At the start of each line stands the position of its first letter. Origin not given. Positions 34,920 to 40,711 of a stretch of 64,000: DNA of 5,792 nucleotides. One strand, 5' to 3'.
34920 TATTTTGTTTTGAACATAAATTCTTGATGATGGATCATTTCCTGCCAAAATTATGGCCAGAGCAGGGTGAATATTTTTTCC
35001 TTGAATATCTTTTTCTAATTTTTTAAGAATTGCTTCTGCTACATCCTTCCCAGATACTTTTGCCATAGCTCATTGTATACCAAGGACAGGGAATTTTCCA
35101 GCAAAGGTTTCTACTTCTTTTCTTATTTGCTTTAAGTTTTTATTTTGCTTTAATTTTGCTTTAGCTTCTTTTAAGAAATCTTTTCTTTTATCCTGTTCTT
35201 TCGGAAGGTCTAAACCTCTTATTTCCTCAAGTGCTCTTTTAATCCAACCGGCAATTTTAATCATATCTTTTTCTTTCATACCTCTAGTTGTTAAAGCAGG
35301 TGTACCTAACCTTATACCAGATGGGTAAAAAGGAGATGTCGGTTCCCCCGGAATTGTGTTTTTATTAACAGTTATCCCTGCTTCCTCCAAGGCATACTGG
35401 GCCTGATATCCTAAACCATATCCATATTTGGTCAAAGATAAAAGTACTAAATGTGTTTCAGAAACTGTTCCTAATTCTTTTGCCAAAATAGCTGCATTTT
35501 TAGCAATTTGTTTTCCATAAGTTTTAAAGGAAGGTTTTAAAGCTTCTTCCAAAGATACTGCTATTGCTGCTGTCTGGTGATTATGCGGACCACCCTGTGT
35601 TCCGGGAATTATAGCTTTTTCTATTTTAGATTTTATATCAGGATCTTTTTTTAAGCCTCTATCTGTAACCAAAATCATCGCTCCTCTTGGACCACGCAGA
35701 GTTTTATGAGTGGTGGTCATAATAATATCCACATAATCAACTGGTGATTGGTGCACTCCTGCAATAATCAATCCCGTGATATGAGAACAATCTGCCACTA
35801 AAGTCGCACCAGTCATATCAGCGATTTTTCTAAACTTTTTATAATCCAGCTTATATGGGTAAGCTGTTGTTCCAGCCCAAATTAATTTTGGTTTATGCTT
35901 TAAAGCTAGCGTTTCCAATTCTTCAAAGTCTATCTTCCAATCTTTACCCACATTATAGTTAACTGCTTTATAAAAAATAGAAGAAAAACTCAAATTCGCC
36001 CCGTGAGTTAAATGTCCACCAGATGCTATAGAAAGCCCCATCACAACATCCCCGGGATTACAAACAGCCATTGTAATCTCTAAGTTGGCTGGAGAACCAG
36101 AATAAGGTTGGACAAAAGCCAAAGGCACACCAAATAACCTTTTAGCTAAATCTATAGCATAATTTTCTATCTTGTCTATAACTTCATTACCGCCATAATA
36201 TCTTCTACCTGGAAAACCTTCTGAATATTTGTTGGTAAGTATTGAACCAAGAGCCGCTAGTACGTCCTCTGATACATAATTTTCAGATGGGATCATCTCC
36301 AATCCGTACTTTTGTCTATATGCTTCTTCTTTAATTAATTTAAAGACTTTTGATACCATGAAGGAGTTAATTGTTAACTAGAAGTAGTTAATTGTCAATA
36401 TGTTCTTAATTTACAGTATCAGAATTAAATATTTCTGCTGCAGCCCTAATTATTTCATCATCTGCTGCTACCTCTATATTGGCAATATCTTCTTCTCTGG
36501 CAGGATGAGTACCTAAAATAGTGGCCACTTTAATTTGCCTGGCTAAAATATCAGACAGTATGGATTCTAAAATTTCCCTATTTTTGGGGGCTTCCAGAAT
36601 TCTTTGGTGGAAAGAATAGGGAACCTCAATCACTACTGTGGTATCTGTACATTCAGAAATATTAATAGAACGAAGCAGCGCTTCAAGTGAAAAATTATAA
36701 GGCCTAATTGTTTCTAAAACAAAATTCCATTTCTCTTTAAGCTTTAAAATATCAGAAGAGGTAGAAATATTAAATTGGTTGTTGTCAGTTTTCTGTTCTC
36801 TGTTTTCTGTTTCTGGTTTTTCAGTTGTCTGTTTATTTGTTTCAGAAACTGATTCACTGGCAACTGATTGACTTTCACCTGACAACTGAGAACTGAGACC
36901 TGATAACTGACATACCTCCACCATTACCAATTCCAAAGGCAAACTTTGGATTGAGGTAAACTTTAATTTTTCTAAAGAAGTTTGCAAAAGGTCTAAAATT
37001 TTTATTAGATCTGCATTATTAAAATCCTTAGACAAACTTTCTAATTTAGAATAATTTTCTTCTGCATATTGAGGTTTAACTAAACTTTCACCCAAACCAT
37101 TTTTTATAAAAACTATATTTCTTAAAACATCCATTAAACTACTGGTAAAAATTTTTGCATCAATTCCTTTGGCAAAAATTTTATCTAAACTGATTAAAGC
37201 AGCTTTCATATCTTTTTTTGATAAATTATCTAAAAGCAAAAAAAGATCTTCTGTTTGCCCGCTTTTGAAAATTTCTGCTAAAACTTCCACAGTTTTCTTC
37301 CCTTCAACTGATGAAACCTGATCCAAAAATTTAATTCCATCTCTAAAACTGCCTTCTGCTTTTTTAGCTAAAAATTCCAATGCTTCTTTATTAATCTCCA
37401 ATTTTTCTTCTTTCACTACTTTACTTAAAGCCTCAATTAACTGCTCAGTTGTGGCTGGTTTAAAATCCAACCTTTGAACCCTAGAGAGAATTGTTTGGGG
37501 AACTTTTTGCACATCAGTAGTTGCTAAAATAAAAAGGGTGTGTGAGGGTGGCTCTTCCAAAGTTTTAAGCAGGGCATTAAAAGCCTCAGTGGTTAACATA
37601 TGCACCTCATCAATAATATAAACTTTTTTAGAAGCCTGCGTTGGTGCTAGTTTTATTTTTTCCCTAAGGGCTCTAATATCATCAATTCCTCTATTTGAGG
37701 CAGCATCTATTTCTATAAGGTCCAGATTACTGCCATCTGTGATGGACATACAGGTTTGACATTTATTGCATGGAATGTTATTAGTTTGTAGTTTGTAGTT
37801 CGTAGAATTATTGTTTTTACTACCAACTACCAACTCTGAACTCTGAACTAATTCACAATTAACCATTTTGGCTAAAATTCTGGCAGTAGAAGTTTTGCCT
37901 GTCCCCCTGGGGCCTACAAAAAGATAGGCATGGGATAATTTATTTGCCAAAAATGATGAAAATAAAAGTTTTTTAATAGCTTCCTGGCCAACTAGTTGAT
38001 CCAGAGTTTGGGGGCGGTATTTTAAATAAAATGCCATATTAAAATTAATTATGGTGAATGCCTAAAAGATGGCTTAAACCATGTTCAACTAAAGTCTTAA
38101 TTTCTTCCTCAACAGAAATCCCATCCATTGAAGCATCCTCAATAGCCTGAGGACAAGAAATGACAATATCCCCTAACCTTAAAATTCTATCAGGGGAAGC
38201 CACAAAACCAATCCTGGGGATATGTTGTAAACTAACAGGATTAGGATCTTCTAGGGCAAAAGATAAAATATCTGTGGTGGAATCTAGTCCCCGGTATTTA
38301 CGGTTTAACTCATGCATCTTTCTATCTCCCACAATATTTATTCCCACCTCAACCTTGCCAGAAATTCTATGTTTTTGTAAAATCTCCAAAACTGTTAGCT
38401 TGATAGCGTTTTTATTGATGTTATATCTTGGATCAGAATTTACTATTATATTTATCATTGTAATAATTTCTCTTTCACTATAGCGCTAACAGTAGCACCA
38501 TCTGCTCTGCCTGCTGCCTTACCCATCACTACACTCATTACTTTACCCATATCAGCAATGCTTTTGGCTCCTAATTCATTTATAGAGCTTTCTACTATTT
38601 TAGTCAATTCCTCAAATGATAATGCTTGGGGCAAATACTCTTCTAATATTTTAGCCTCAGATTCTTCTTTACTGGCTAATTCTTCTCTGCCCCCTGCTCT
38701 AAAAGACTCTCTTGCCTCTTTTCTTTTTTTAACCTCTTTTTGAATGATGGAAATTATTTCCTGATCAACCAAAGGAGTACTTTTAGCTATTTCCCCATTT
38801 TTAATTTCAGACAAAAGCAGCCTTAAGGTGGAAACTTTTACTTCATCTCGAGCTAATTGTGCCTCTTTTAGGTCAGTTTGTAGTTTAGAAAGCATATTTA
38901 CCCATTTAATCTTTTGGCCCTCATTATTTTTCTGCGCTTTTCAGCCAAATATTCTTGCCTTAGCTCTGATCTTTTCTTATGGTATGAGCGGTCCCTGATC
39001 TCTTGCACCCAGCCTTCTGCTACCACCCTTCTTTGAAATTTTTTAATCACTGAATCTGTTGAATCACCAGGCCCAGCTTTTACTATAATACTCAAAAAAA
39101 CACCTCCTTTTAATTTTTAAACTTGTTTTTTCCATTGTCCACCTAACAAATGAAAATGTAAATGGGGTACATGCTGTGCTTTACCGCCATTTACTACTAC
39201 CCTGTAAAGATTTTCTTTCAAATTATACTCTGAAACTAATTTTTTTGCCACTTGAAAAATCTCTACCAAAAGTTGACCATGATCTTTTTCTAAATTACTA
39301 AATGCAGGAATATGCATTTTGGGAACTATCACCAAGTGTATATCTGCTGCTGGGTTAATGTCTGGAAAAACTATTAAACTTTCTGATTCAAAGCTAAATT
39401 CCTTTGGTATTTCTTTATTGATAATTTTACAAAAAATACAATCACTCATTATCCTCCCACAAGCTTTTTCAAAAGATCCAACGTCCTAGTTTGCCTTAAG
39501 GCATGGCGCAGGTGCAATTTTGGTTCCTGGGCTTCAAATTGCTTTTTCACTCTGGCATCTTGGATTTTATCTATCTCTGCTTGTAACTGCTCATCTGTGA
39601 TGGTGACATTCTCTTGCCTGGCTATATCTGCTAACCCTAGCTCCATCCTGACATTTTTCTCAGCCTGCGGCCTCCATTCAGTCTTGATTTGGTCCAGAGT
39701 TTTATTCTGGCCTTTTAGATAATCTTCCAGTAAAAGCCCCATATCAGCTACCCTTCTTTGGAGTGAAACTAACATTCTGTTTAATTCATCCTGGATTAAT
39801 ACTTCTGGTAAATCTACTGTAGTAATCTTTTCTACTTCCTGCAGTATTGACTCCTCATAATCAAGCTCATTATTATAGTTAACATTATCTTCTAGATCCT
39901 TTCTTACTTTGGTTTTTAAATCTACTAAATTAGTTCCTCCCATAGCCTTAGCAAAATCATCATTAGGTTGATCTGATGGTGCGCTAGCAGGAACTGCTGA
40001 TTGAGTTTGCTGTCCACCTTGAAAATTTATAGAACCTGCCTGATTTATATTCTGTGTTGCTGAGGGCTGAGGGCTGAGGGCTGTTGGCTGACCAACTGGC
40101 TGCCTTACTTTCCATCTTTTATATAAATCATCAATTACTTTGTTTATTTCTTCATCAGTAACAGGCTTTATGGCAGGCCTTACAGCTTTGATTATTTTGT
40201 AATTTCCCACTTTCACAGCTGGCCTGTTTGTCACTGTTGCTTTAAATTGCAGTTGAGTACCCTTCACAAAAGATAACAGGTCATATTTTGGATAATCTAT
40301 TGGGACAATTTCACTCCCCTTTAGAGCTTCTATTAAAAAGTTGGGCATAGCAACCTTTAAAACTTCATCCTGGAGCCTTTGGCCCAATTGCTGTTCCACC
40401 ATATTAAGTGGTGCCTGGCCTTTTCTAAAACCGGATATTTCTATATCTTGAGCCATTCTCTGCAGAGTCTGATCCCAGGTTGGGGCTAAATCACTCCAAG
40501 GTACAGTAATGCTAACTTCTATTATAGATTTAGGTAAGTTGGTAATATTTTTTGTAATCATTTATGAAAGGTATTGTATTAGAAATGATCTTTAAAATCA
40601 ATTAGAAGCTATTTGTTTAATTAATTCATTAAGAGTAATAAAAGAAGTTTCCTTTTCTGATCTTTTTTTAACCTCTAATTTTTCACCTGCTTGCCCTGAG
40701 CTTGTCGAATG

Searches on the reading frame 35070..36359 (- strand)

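Call 92: search_protein_families(library=pfam, proteins=[window:35070-36359:-], max_evalue=0.00001)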
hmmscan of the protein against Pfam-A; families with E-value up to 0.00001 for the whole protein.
window:35070-36359:- (429 aa): 2 families
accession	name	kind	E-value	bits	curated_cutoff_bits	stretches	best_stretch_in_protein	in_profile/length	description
PF00464.25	SHMT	-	4.4e-134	447.5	27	1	4-373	7-399/399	Serine hydroxymethyltransferase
PF00155.27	Aminotran_1_2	-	8.2e-07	29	19.7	1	50-362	33-355/361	Aminotransferase class I and II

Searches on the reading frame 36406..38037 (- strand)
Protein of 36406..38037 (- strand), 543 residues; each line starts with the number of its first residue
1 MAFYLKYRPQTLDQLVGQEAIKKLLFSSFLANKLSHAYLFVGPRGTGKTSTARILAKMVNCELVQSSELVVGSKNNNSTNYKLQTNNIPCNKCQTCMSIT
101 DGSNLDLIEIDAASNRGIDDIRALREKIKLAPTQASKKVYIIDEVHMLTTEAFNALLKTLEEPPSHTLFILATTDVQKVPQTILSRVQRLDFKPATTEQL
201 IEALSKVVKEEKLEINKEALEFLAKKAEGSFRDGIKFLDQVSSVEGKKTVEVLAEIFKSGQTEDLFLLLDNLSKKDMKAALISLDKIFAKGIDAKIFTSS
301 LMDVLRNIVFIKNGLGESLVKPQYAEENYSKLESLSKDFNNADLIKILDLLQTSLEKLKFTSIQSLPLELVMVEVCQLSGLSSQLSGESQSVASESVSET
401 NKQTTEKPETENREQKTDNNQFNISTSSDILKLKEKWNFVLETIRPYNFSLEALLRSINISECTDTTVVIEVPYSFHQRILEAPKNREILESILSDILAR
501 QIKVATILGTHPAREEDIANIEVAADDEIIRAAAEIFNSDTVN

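Call 92: search_protein_families(library=pfam, proteins=[window:36406-38037:-], max_evalue=0.00001)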
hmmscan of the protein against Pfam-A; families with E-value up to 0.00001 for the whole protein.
window:36406-38037:- (543 aa): 10 families
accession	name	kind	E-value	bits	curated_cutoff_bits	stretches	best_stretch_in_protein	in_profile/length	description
PF13177.12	DNA_pol3_delta2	-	1.4e-40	139.4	27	1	18-195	2-160/161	DNA polymerase III, delta subunit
PF00004.35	AAA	-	2.8e-14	54.1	21.2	1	39-190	2-126/131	ATPase family associated with various cellular activities (AAA)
PF12169.13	DNA_pol3_gamma3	-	3.8e-12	46.6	24.4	1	264-383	17-135/143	DNA polymerase III subunits gamma and tau domain III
PF22608.2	DNAX_ATPase_lid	-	3.1e-09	36.9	27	1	202-240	4-42/49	DNA polymerase III clamp loader subunit, ATPase lid domain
PF07728.20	AAA_5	-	1.5e-07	32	22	1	39-164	3-94/139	AAA domain (dynein-related subfamily)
PF05496.18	RuvB_N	-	4.5e-07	30.2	27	0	8-72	2-70/159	Holliday junction DNA helicase RuvB P-loop domain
PF20964.2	DnaX_C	-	8.9e-07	29.3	26.2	1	432-509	11-88/113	DNA polymerase III subunit tau, C-terminal domain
PF13401.12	AAA_22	-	1.3e-06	29.2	27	1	39-170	9-119/130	AAA domain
PF13604.12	AAA_30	-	6.9e-06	26.4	27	0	38-163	21-115/191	AAA domain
PF03215.21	Rad17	-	7.4e-06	26.5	23.8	0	3-86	9-97/186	Rad17 P-loop domain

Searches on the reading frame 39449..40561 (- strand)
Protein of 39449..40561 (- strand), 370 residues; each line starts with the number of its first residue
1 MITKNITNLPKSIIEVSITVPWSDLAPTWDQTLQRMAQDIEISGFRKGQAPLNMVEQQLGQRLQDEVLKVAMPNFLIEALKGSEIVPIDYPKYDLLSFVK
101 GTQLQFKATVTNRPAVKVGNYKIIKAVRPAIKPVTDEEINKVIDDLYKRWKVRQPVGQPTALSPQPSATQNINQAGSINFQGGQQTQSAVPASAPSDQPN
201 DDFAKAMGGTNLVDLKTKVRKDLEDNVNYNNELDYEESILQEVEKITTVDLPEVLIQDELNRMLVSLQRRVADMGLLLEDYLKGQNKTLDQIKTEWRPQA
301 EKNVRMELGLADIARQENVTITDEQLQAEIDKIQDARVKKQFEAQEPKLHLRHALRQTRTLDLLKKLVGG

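Call 92: search_protein_families(library=pfam, proteins=[window:39449-40561:-], max_evalue=0.00001)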
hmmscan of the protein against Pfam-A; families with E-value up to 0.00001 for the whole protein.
window:39449-40561:- (370 aa): 2 families
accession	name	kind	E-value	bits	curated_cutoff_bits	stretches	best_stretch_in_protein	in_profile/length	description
PF05697.18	Trigger_N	-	3.5e-31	108.9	22.2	1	4-146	3-144/144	Bacterial trigger factor protein (TF)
PF05698.19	Trigger_C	-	6e-25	88.6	22.7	1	212-365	2-161/162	Bacterial trigger factor protein (TF) C-terminus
